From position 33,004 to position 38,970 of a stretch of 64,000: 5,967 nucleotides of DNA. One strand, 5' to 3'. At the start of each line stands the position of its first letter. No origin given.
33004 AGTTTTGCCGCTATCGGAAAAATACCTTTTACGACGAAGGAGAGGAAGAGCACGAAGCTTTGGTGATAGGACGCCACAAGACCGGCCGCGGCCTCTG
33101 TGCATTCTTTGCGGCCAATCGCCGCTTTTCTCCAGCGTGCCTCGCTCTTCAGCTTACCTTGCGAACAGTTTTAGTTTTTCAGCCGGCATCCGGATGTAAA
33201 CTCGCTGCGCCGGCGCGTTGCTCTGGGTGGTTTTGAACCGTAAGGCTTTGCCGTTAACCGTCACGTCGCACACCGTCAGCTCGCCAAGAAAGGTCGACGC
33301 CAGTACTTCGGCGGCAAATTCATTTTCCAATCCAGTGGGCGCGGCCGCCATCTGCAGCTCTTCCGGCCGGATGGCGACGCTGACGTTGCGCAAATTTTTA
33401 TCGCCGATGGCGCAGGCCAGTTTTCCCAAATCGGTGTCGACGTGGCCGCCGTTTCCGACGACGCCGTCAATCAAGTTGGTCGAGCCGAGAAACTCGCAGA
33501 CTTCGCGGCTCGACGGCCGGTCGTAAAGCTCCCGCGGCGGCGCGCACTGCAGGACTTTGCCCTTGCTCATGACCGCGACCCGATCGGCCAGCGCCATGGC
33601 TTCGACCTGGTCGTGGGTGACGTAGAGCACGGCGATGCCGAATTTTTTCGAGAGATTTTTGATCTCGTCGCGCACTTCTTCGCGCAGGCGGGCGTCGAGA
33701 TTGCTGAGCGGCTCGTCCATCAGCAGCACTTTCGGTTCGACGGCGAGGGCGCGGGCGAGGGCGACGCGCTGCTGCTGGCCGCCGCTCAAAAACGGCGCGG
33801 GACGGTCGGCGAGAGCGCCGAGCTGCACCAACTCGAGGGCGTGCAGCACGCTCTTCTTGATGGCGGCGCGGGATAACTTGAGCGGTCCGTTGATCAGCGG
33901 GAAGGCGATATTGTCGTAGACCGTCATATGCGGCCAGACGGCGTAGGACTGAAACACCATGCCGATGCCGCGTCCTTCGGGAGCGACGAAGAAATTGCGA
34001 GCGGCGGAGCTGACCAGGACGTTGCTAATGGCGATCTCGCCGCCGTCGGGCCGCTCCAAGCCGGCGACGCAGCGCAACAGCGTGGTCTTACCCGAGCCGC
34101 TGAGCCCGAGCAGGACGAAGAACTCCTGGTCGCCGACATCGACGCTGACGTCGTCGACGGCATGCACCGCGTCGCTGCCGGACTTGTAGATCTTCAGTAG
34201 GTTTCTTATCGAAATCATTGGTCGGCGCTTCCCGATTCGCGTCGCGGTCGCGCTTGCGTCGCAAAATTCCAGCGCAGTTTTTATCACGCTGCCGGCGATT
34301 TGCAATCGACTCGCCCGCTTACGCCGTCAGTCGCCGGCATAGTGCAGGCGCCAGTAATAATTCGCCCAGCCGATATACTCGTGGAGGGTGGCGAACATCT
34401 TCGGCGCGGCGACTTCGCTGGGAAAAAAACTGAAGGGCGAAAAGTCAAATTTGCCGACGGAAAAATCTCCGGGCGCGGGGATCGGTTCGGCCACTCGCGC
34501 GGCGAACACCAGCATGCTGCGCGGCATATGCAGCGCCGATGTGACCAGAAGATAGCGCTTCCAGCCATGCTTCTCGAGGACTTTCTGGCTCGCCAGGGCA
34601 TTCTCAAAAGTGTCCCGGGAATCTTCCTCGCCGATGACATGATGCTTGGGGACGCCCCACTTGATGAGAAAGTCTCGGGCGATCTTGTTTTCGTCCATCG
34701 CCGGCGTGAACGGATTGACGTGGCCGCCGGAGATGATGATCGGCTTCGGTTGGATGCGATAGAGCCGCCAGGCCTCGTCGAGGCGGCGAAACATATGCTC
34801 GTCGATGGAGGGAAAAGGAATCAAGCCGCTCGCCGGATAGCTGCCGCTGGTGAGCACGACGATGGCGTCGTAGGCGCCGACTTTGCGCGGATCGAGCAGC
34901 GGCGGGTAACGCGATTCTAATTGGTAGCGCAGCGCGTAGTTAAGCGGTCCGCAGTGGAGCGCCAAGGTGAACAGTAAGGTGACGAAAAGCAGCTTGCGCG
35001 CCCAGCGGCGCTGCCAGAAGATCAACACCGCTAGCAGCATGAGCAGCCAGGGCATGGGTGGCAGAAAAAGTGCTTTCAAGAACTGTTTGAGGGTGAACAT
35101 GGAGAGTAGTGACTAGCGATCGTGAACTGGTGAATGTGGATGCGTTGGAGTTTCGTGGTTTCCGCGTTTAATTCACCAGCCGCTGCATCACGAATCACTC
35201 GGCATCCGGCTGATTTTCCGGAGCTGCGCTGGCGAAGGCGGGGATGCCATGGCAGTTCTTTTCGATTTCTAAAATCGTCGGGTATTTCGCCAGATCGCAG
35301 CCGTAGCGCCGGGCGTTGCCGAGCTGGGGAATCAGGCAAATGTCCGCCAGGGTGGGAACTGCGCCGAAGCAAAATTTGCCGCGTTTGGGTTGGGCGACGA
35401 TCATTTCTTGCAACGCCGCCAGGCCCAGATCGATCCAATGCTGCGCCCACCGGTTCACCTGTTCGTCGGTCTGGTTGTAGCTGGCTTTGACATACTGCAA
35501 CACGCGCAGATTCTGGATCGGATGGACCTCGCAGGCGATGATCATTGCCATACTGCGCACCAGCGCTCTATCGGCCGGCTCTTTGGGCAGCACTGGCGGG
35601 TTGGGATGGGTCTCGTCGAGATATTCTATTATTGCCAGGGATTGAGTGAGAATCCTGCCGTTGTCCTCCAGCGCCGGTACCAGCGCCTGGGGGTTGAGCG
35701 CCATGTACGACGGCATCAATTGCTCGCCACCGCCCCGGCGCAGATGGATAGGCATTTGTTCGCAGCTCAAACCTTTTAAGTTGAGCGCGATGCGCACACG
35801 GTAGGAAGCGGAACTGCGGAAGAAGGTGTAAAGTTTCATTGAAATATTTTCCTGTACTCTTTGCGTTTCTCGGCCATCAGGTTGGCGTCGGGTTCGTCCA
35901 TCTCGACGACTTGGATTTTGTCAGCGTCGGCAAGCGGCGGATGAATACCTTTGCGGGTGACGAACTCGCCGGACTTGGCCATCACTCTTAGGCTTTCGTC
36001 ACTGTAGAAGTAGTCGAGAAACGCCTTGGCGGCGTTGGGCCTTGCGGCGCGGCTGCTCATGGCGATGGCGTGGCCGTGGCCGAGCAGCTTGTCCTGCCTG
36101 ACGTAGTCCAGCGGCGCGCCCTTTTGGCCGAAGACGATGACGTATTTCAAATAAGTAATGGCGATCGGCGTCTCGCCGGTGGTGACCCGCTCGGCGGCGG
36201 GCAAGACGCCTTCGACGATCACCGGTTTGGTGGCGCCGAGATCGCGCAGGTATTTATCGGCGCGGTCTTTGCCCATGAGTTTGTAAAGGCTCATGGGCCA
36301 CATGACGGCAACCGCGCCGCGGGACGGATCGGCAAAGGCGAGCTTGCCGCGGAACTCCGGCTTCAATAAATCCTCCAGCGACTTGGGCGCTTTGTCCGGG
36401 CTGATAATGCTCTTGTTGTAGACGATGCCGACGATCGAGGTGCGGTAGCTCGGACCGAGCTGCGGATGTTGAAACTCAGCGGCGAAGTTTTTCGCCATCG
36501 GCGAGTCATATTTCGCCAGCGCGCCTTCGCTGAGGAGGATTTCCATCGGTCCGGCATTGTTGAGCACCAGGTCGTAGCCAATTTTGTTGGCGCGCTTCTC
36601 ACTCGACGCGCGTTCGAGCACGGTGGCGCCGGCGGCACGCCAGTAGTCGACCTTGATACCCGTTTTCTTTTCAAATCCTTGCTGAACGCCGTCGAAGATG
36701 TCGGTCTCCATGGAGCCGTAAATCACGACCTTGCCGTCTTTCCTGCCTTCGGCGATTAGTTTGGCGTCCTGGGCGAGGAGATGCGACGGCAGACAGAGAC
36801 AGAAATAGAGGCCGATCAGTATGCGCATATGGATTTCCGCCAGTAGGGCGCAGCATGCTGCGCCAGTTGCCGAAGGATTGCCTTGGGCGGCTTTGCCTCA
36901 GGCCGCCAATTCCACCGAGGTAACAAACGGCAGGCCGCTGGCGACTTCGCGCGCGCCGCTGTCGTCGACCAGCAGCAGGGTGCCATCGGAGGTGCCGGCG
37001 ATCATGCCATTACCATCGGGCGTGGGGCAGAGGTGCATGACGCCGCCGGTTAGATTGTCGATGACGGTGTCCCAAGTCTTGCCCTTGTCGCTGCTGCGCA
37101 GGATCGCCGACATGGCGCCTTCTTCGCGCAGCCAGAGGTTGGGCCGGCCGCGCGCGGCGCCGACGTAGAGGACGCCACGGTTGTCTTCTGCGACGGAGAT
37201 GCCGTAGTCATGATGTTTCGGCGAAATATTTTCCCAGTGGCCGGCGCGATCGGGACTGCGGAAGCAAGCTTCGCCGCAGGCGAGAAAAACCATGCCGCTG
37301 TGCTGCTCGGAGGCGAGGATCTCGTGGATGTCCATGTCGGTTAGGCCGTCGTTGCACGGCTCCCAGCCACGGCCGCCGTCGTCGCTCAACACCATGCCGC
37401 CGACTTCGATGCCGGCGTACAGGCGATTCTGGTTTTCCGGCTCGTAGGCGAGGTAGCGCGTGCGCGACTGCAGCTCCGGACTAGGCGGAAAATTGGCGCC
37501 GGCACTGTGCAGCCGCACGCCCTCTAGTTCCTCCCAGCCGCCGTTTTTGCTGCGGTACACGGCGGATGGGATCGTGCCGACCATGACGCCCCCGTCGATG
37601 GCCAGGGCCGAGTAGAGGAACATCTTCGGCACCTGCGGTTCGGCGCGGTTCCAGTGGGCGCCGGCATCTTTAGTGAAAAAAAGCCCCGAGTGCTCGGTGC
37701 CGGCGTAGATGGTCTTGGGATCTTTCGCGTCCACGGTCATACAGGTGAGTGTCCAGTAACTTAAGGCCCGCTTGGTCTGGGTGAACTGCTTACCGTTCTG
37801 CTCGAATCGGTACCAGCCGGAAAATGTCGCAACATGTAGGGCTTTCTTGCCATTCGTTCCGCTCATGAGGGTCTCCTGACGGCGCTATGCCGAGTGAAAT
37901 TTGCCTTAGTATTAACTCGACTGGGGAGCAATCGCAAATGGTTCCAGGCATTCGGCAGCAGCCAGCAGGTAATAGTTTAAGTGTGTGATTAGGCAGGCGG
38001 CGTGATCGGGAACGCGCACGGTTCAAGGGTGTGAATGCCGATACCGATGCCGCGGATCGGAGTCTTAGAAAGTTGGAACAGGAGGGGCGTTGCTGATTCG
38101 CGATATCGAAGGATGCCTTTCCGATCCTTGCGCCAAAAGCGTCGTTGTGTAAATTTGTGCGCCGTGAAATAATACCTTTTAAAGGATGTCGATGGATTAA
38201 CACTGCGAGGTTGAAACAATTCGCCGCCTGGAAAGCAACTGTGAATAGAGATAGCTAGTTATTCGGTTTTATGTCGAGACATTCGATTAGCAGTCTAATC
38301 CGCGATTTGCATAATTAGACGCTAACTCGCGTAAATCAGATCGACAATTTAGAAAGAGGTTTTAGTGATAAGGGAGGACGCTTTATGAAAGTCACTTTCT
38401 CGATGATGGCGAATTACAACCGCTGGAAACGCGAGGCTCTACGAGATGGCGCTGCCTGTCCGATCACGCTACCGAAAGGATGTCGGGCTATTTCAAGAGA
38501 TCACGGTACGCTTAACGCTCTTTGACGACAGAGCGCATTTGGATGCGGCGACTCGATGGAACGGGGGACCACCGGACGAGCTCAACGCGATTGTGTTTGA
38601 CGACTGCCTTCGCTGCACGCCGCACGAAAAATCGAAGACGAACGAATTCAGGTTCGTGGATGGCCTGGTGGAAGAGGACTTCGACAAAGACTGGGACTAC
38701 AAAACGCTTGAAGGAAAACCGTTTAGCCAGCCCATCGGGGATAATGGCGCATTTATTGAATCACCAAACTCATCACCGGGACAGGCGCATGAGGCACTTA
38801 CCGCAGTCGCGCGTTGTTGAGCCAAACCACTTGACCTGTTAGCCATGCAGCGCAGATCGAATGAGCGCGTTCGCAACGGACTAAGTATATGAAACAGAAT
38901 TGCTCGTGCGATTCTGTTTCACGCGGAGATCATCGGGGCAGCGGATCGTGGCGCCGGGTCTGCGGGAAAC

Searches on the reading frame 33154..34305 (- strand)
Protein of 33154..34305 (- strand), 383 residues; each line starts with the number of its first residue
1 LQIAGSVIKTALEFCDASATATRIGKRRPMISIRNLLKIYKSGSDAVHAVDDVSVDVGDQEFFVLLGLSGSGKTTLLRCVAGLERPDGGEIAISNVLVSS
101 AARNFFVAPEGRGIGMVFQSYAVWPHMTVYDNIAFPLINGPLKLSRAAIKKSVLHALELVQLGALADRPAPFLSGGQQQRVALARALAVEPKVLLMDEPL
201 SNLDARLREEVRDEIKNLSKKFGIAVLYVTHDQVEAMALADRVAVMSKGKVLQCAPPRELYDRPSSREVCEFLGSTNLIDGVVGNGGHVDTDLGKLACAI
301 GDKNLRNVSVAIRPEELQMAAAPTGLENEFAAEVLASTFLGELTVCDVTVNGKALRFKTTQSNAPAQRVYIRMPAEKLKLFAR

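Call 10: search_protein_families(library=pfam, proteins=[window:33154-34305:-], max_evalue=0.01)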
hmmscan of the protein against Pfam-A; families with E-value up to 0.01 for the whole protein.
window:33154-34305:- (383 aa): 7 families
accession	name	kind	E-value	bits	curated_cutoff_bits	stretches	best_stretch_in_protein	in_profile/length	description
PF00005.33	ABC_tran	-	1.7e-30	106.8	25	1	51-200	2-136/137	ABC transporter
PF13304.12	AAA_21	-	1.6e-08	35.5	27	1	159-234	224-301/304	AAA domain, putative AbiEii toxin, Type IV TA system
PF02463.25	SMC_N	-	1.3e-05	25.2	40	1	172-245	136-213/220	RecF/RecN/SMC N terminal domain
PF08402.16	TOBE_2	-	2e-05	25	21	1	310-378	1-73/76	TOBE domain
PF13191.12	AAA_16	-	0.0018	19.2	32.6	1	58-87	22-52/167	AAA ATPase domain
PF13401.12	AAA_22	-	0.0023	18.7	27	1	59-229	4-121/130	AAA domain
PF13671.12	AAA_33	-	0.0042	17.8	27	0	63-79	2-18/143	AAA domain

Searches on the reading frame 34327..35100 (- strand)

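Call 10: search_protein_families(library=pfam, proteins=[window:34327-35100:-], max_evalue=0.01)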
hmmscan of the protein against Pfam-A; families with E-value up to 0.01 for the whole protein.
window:34327-35100:- (257 aa): 1 family
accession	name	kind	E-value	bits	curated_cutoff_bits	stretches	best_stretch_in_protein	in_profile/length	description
PF02698.23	DUF218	-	7.6e-29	100.8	27.6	1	78-244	1-133/133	DUF218 domain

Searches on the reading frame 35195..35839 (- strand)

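Call 10: search_protein_families(library=pfam, proteins=[window:35195-35839:-], max_evalue=0.01)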
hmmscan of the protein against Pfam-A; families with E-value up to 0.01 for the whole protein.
window:35195-35839:- (214 aa): 4 families
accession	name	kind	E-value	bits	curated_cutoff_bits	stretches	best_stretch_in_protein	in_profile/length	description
PF13417.12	GST_N_3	-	1.4e-17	64.2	22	1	3-82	1-75/75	Glutathione S-transferase, N-terminal domain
PF02798.26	GST_N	-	2.1e-15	57.2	20.9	1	1-76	3-76/76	Glutathione S-transferase, N-terminal domain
PF13409.12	GST_N_2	-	1.7e-13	51.4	25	1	9-77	2-70/70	Glutathione S-transferase, N-terminal domain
PF13410.11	GST_C_2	-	4.7e-05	23.9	24.9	1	139-180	14-51/69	Glutathione S-transferase, C-terminal domain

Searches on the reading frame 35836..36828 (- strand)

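Call 10: search_protein_families(library=pfam, proteins=[window:35836-36828:-], max_evalue=0.01)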
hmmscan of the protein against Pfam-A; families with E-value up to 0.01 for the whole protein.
window:35836-36828:- (330 aa): 4 families
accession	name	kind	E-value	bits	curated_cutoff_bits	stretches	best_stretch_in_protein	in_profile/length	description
PF13531.11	SBP_bac_11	-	2.2e-18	67.3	25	1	35-287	4-225/227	Bacterial extracellular solute-binding protein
PF13343.11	SBP_bac_6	-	2.3e-15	57.2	24.6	1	95-311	21-240/245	Bacterial extracellular solute-binding protein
PF13416.11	SBP_bac_8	-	7.2e-15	56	27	1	52-288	6-258/279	Bacterial extracellular solute-binding protein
PF01547.30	SBP_bac_1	-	8.8e-12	46.1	26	1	42-278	5-304/307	Bacterial extracellular solute-binding protein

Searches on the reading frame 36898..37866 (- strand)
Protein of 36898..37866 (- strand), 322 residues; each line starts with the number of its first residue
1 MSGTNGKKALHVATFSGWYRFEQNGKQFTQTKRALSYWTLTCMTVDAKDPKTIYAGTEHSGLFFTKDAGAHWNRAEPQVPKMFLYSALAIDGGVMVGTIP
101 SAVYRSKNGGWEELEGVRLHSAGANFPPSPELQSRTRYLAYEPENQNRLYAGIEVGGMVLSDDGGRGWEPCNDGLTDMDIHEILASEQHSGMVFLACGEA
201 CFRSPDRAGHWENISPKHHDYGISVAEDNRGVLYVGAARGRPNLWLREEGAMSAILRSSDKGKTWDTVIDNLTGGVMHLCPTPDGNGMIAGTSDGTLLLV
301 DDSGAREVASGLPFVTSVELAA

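Call 10: search_protein_families(library=pfam, proteins=[window:36898-37866:-], max_evalue=0.01)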
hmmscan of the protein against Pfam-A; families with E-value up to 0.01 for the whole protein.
window:36898-37866:- (322 aa): 5 families
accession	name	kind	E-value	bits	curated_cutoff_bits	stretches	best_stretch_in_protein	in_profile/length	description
PF15902.12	Sortilin-Vps10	-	4.4e-11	42.7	33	1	19-79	4-64/446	Sortilin, neurotensin receptor 3,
PF14870.12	PSII_BNR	-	2.8e-05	23.9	27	0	253-297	125-168/303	Photosynthesis system II assembly factor YCF48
PF15899.11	BNR_6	-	0.00052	20.3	27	0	202-214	2-14/14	BNR-Asp box repeat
PF02012.26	BNR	-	0.009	16.3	27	0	257-266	2-11/12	BNR/Asp-box repeat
PF13088.12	BNR_2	-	0.0094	15.8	31.4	0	198-300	137-226/277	BNR repeat-like domain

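Call 66: find_encoding_contigs(protein=window:36898-37866:-, flank=10000, max_places=10)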
Protein window:36898-37866:- (322 aa): 4 contigs read that carry it; 4 places shown.
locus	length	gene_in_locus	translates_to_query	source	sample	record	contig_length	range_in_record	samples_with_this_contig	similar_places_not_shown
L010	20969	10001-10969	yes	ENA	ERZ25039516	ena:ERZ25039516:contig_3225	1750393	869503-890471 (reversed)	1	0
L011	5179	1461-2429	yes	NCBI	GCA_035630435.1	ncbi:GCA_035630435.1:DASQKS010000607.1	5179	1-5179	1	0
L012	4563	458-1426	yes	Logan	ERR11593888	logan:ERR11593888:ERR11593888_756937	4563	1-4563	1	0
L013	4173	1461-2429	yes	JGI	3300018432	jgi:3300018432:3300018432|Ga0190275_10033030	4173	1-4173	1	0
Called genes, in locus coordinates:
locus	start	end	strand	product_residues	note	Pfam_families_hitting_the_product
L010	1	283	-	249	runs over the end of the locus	PF03741:TerC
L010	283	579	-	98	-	-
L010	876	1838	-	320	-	PF13379:NMT1_2, PF09084:NMT1, PF12974:Phosphonate-bd (weak)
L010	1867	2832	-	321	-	PF13379:NMT1_2, PF09084:NMT1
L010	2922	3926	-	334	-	PF09084:NMT1, PF13379:NMT1_2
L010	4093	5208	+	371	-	PF25852:DUF6242_C (faint), PF14870:PSII_BNR (faint), PF02012:BNR (faint), PF15899:BNR_6 (faint), PF15902:Sortilin-Vps10 (weak)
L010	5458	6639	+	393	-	PF12006:DUF3500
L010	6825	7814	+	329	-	PF09084:NMT1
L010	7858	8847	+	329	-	PF13379:NMT1_2, PF09084:NMT1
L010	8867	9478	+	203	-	PF00857:Isochorismatase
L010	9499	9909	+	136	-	-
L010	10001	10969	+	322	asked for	PF15902:Sortilin-Vps10 (faint)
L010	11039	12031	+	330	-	PF01547:SBP_bac_1, PF13531:SBP_bac_11, PF13416:SBP_bac_8, PF13343:SBP_bac_6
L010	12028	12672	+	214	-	PF02798:GST_N, PF13417:GST_N_3, PF13409:GST_N_2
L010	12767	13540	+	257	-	PF02698:DUF218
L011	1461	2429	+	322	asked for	PF15902:Sortilin-Vps10 (faint)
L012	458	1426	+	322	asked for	PF15902:Sortilin-Vps10 (faint)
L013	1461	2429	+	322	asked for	PF15902:Sortilin-Vps10 (faint)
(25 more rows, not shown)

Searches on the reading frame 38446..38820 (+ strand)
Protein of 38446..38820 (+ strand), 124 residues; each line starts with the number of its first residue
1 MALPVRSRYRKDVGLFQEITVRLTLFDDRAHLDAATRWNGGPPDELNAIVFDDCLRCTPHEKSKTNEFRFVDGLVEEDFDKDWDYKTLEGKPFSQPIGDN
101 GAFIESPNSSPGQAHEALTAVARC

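Call 10: search_protein_families(library=pfam, proteins=[window:38446-38820:+], max_evalue=0.01)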
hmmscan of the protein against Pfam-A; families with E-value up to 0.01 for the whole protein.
window:38446-38820:+ (124 aa): 0 families

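Call 25: find_encoding_contigs(protein=window:38446-38820:+, flank=10000, max_places=10)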
Protein window:38446-38820:+ (124 aa): no gene with exactly this product is on record in the collection.

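Call 37: find_homologous_proteins(query=window:38446-38820:+, max_evalue=0.01)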
Query window:38446-38820:+ (124 aa): 3 proteins with E <= 0.01 among 8 candidates.
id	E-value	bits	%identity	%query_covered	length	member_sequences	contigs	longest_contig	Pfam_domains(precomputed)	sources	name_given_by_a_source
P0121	1.6e-80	285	100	100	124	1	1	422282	-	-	-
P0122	2.9e-18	84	48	92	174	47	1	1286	PF12867.13,PF05163.18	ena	-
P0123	1.7e-8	52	63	44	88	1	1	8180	-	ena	-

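Call 49: find_encoding_contigs(protein=P0123, flank=5000, max_places=3)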
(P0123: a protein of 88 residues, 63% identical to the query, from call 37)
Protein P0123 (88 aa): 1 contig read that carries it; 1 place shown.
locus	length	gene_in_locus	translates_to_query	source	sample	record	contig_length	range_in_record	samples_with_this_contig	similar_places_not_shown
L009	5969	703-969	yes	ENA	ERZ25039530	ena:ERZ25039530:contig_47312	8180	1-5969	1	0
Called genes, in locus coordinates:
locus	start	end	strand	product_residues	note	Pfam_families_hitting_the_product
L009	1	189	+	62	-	?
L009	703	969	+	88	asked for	-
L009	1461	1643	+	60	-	-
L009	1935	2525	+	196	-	PF18863:AbiJ_NTD4 (weak)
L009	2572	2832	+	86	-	PF14355:Abi_C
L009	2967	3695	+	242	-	PF02353:CMAS (weak), PF13489:Methyltransf_23, PF01209:Ubie_methyltran, PF01728:FtsJ (weak), PF08241:Methyltransf_11, PF08242:Methyltransf_12, PF13649:Methyltransf_25, PF13847:Methyltransf_31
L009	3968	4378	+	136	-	PF13676:TIR_2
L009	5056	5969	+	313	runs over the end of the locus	-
